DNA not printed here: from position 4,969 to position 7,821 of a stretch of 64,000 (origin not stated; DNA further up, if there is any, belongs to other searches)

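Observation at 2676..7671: Tandem paralogous PKD-repeat lipoproteins carrying 18 and 22 c-type hemes in paired-CxxCH modules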

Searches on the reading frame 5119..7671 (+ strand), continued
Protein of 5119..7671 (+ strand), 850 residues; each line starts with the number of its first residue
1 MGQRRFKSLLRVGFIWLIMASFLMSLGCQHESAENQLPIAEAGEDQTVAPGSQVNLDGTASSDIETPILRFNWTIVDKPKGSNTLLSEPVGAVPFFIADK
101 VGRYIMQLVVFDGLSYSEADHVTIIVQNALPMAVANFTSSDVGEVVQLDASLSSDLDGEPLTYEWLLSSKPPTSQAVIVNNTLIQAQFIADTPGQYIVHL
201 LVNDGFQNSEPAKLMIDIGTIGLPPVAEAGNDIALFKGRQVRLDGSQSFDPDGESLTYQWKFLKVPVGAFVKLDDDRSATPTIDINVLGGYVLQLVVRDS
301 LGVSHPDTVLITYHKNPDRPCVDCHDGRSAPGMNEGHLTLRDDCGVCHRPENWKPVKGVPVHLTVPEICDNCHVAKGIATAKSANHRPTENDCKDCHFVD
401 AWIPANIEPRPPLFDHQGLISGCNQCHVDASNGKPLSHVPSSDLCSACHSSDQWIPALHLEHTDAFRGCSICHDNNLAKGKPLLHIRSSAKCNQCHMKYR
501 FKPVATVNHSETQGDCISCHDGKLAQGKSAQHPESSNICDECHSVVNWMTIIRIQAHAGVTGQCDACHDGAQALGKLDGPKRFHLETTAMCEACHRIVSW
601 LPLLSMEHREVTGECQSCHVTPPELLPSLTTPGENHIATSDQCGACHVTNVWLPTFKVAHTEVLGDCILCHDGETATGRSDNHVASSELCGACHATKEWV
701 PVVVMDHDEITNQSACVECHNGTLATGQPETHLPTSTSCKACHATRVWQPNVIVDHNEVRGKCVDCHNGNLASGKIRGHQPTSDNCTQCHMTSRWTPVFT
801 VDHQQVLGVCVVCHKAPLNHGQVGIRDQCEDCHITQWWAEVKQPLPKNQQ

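Call 59: fold_search(model_id=the predicted structure, library=pdb)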
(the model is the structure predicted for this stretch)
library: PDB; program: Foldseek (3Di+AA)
matches with E <= 10: 1988; with E <= 0.001: 1345
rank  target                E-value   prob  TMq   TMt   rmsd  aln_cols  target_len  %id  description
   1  9fly_A                1.5e-12  1.00  0.11  0.11  14.8       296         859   18  CryoEM structure of the base (4151-5009) in the grappling hook protein A (GhpA) in the bacterium Aureispira sp. CCB-QB (released 2024-10-16)
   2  5w1d                  1.7e-11  1.00  0.12  0.20  14.3       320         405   16  Crystal Structure of Mouse Protocadherin-15 EC4-7 (released 2018-06-06)
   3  5t4m_B                2.0e-11  1.00  0.11  0.21  17.4       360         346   14  Crystal Structure of Human Protocadherin-15 EC3-5 (released 2017-02-22)
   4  5xwu_A                2.1e-11  1.00  0.10  0.25  19.9       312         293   12  Crystal structure of PTPdelta Ig1-Ig3 in complex with SALM2 LRR-Ig (released 2018-06-06)
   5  5t4n_B                2.2e-11  1.00  0.12  0.22  16.9       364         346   13  Crystal Structure of Human Protocadherin-15 EC3-5 D414A Variant (released 2017-02-22)
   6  6e8f_B                3.1e-11  1.00  0.11  0.22  16.2       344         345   15  Crystal Structure of Human Protocadherin-15 EC3-5 CD2-1 (released 2019-07-31)
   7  6e8f_A                3.2e-11  1.00  0.11  0.21  17.2       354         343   15  Crystal Structure of Human Protocadherin-15 EC3-5 CD2-1 (released 2019-07-31)
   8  3jxa_B                3.8e-11  1.00  0.09  0.17  20.3       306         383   16  Immunoglobulin domains 1-4 of mouse CNTN4 (released 2009-12-22)
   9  5t4m_A                3.8e-11  1.00  0.11  0.21  17.4       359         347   14  Crystal Structure of Human Protocadherin-15 EC3-5 (released 2017-02-22)
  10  7ok5_A                4.5e-11  1.00  0.12  0.16  15.7       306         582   14  Crystal structure of mouse neurofascin 155 immunoglobulin domains (released 2022-12-14)
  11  5uv6_B                4.5e-11  1.00  0.12  0.27  14.2       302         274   15  Crystal structure of human Opioid Binding Protein/Cell Adhesion Molecule Like (OPCML) (released 2018-03-21)
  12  5k70_C                5.0e-11  1.00  0.10  0.18  21.4       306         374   15  Sidekick-2 immunoglobulin domains 1-4 H18R/N22S mutant (released 2016-09-28)
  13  3kld_A                5.0e-11  1.00  0.10  0.17  20.8       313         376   15  PTPRG CNTN4 complex (released 2009-12-22)
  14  2nzi_A                5.3e-11  1.00  0.13  0.29  13.9       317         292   15  Crystal structure of domains A168-A170 from titin (released 2007-02-13)
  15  2yd9                  6.6e-11  1.00  0.09  0.23  19.1       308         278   14  Crystal structure of the N-terminal Ig1-3 module of Human Receptor Protein Tyrosine Phosphatase Sigma (released 2011-04-13)
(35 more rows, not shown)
